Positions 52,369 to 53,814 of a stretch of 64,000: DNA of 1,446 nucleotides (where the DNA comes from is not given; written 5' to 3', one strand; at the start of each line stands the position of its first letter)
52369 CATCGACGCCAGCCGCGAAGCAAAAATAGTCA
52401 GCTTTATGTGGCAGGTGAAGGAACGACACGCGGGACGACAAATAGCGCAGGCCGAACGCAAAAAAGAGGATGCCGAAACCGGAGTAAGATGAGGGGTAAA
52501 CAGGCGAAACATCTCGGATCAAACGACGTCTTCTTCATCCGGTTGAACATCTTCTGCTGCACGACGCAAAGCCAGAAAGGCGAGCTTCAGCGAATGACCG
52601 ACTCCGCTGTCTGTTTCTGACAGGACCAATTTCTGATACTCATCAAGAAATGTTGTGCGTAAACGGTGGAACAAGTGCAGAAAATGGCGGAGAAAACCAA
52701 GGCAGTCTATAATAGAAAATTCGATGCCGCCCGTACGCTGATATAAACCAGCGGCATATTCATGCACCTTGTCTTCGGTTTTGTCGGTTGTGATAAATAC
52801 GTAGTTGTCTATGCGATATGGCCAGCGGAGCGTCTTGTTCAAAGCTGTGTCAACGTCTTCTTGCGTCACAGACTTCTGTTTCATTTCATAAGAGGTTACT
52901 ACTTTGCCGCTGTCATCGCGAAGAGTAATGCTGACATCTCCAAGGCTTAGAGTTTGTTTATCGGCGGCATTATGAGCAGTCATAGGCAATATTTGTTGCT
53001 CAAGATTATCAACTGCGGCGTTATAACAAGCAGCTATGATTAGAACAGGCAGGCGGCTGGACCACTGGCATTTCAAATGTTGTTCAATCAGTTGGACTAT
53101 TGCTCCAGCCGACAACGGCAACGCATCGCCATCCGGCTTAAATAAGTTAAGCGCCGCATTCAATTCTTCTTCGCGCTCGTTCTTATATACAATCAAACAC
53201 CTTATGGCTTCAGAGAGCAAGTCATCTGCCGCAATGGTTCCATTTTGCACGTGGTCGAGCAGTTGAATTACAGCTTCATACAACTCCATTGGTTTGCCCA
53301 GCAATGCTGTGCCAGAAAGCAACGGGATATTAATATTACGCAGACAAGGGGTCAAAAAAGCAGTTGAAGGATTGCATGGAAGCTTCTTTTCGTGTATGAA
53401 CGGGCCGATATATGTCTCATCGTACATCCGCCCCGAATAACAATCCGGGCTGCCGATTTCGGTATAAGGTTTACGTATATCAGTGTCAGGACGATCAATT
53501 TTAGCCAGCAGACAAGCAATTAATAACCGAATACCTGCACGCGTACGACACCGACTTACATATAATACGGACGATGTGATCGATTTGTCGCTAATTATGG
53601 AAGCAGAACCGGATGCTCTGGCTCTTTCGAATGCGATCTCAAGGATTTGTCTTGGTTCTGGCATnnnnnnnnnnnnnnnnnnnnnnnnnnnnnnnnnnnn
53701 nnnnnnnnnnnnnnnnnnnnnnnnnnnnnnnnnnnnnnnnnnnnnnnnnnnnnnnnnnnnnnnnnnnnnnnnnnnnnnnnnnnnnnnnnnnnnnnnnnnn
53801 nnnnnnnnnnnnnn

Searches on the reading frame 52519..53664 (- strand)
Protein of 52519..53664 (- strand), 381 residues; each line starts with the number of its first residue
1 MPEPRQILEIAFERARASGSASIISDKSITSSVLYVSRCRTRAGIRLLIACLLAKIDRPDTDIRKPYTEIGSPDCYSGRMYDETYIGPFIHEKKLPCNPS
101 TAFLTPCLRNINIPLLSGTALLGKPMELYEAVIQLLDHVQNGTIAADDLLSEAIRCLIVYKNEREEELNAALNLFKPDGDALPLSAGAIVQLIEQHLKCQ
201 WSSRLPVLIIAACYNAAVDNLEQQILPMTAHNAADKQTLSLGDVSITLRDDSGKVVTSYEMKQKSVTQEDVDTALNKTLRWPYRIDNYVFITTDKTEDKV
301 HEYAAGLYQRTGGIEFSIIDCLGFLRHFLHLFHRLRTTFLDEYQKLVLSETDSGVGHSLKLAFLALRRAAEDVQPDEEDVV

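Call 21: find_encoding_contigs(protein=window:52519-53664:-, flank=10000, max_places=6)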
Protein window:52519-53664:- (381 aa): no gene with exactly this product is on record in the collection.
